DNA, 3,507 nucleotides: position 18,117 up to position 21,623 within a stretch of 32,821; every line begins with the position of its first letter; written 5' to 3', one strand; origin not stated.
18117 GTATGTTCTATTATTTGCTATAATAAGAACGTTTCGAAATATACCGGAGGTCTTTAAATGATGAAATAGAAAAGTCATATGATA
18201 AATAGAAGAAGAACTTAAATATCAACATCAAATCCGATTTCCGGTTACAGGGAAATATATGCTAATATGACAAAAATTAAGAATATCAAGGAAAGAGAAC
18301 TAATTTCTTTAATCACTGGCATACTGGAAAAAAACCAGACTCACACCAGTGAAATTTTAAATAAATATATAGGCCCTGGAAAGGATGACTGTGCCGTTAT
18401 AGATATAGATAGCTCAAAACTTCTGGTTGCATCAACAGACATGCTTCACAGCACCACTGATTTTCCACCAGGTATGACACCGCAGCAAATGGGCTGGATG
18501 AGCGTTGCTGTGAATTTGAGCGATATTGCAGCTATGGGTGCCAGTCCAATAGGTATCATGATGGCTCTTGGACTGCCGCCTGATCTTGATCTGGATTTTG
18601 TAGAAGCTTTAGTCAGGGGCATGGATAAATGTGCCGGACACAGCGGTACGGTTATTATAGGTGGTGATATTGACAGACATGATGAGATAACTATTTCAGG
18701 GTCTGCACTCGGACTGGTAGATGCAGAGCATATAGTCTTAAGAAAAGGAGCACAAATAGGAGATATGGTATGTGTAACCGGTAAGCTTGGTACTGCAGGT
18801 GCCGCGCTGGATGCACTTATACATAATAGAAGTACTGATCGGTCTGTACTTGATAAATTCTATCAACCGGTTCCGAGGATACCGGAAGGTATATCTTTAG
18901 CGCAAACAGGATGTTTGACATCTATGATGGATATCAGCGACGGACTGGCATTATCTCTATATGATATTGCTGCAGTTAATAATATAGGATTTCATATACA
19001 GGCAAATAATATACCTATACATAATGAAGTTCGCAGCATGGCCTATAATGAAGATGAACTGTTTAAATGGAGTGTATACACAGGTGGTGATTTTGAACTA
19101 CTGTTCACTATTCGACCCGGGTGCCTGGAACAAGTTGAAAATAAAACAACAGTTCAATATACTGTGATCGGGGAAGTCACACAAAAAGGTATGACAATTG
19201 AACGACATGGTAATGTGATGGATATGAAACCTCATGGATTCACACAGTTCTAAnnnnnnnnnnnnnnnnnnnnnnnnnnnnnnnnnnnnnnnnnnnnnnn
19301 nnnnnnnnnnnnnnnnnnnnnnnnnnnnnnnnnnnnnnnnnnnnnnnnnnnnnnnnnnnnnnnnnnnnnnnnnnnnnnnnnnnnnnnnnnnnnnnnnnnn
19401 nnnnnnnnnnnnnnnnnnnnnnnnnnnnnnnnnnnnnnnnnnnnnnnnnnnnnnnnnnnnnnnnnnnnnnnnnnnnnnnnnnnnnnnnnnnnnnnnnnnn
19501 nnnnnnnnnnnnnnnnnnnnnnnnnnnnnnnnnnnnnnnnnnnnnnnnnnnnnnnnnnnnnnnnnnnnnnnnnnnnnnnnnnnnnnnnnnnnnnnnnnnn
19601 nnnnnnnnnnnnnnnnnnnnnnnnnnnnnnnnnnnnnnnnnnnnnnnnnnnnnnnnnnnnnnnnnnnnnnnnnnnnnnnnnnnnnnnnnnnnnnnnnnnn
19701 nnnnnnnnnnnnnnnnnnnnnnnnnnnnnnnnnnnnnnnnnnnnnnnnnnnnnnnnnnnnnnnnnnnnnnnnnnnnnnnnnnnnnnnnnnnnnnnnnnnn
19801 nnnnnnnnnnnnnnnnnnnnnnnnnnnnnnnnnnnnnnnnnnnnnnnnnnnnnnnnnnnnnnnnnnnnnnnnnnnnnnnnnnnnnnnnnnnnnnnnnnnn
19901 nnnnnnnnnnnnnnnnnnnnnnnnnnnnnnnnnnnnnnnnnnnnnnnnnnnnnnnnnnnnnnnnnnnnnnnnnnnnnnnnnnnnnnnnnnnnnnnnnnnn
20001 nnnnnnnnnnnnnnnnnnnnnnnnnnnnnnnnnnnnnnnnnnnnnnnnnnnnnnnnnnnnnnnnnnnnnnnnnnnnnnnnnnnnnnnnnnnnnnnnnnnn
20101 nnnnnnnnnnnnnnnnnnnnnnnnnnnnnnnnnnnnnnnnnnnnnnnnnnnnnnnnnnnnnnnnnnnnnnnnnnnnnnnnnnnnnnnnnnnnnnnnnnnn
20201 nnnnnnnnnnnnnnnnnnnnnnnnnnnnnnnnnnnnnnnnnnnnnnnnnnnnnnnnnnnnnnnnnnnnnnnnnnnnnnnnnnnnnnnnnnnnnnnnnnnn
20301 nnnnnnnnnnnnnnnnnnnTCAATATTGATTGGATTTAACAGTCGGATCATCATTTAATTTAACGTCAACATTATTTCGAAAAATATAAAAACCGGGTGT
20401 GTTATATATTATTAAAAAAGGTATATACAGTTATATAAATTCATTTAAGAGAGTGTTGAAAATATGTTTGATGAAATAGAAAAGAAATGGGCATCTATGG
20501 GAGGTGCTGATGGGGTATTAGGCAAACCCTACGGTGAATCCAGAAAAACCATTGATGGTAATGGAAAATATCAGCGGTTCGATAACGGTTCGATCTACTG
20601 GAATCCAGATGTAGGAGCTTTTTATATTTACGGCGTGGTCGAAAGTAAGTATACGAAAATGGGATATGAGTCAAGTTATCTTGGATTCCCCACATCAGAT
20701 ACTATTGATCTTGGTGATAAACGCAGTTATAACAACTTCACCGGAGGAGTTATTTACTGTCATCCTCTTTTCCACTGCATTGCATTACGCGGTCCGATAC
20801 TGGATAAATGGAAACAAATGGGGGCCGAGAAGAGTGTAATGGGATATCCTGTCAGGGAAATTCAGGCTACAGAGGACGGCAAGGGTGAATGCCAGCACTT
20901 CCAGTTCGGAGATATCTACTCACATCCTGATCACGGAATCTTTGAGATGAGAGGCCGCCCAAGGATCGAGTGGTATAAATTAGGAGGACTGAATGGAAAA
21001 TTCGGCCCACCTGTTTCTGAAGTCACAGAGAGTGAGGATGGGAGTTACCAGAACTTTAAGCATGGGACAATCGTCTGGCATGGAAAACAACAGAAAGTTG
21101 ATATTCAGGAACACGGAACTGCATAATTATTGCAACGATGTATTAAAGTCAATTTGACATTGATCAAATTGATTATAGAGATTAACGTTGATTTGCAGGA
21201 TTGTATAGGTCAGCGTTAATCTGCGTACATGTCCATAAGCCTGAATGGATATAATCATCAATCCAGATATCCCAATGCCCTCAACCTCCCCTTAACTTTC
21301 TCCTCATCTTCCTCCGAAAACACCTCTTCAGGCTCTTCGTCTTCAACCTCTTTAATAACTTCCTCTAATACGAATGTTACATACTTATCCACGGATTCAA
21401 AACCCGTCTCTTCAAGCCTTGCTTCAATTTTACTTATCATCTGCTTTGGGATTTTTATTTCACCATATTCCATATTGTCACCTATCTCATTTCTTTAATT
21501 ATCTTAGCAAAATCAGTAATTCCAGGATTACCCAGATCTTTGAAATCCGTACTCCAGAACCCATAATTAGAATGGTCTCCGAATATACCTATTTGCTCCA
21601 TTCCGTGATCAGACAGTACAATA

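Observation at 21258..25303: Six-gene operon that re-wires sulfate activation: RHH, CysD, TauE/TSUP permease, CysN, mini alkaline-phosphatase-fold enzyme, RHH; no downstream reduction genes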

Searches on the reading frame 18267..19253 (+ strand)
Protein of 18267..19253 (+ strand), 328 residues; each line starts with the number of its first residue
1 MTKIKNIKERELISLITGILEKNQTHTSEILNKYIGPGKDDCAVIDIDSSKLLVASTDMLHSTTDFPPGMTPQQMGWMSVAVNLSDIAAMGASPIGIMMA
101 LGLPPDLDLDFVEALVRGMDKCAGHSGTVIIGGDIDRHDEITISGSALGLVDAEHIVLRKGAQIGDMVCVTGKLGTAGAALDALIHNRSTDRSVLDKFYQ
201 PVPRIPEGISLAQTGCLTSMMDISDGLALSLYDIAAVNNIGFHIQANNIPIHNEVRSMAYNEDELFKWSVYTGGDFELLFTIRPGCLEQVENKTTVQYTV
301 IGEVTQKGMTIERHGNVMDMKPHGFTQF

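Call 8: search_protein_families(library=pfam, proteins=[window:18267-19253:+], max_evalue=0.001)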
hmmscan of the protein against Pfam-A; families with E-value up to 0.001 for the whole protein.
window:18267-19253:+ (328 aa): 2 families
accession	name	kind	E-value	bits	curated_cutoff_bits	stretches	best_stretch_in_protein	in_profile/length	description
PF00586.29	AIRS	-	3.1e-29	102.1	24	1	40-151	2-112/112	AIR synthase related protein, N-terminal domain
PF02769.27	AIRS_C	-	2.1e-05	25.2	23.1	1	164-308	2-149/156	AIR synthase related protein, C-terminal domain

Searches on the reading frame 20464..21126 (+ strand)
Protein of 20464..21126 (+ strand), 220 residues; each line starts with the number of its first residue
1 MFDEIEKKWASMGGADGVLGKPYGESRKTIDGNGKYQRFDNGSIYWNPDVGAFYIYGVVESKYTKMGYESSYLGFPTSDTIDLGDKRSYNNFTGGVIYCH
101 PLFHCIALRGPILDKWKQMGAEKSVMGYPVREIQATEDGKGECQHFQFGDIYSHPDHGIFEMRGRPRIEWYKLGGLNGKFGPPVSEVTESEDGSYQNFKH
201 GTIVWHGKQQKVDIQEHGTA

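Call 8: search_protein_families(library=pfam, proteins=[window:20464-21126:+], max_evalue=0.001)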
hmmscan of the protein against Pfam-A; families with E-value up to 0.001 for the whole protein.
window:20464-21126:+ (220 aa): 1 family
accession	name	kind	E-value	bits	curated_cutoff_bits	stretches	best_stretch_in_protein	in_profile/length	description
PF08310.17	LGFP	-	6.2e-46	155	22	4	19-70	1-52/53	LGFP repeat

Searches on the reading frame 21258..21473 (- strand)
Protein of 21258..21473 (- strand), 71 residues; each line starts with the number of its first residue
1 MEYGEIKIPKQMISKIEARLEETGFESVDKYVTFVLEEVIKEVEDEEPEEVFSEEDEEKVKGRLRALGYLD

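Call 3: search_protein_families(library=pfam, proteins=[window:21258-21473:-], max_evalue=0.1)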
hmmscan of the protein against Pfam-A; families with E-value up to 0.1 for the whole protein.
window:21258-21473:- (71 aa): 3 families
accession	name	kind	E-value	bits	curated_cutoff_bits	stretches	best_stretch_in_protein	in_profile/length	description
PF03705.20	CheR_N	-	0.0051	16.9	27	1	11-36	25-50/53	CheR methyltransferase, all-alpha domain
PF08823.16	PG_binding_2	-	0.021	15.5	21.1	0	44-69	4-30/74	Putative peptidoglycan binding domain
PF25041.1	UFL1_C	-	0.026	14.8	24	1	11-66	51-104/112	E3 UFM1-protein ligase 1 C-terminal domain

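Call 4: search_protein_families(library=ncbifam, proteins=[window:21258-21473:-], max_evalue=0.1)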
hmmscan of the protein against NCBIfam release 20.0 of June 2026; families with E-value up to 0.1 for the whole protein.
window:21258-21473:- (71 aa): 0 families

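Call 25: search_protein_families(library=padloc, proteins=[window:21258-21473:-], max_evalue=0.01)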
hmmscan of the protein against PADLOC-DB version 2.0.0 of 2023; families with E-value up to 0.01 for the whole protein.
window:21258-21473:- (71 aa): 0 families

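Call 57: search_solved_structures(query=A3, max_evalue=10, show_alignments=2)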
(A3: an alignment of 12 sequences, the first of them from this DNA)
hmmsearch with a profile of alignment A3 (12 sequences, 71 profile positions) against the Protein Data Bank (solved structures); distinct sequences matched with E-value up to 10: 13.
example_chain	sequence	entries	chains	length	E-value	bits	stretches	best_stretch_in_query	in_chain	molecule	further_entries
6hl7_A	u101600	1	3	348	0.12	15.9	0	4-29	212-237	Aspartate transcarbamoylase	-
5ilq_A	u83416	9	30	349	0.12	15.9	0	4-29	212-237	Aspartate carbamoyltransferase | Aspartate transcarbamoylase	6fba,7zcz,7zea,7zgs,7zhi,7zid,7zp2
3crj_A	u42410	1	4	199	0.16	15.5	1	25-61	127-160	Transcription regulator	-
5iln_A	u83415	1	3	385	0.18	15.4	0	18-42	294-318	Aspartate carbamoyltransferase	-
2bj1_A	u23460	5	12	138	0.3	14.6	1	5-44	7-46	NICKEL RESPONSIVE REGULATOR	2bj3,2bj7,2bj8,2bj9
7tbl_c1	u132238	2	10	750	0.65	13.5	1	8-66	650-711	NUP358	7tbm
7mnm_A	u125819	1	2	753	0.65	13.5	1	8-66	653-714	E3 SUMO-protein ligase RanBP2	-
7mnl_A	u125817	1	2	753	0.65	13.5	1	8-66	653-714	E3 SUMO-protein ligase RanBP2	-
7mnn_A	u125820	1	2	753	1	12.9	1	11-66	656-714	E3 SUMO-protein ligase RanBP2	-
7mno_A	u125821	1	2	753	1.1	12.8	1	11-66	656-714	E3 SUMO-protein ligase RanBP2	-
4hjm_A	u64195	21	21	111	1.1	12.8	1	52-69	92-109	Glutaredoxin | Glutaredoxin-1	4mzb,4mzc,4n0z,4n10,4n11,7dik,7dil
3bwb_A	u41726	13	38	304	1.7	12.2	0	5-29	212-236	Spermidine synthase | Spermidine synthase, putative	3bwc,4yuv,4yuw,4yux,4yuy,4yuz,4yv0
5ykh_A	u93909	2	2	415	3.3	11.3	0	21-50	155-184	Pumilio homolog 1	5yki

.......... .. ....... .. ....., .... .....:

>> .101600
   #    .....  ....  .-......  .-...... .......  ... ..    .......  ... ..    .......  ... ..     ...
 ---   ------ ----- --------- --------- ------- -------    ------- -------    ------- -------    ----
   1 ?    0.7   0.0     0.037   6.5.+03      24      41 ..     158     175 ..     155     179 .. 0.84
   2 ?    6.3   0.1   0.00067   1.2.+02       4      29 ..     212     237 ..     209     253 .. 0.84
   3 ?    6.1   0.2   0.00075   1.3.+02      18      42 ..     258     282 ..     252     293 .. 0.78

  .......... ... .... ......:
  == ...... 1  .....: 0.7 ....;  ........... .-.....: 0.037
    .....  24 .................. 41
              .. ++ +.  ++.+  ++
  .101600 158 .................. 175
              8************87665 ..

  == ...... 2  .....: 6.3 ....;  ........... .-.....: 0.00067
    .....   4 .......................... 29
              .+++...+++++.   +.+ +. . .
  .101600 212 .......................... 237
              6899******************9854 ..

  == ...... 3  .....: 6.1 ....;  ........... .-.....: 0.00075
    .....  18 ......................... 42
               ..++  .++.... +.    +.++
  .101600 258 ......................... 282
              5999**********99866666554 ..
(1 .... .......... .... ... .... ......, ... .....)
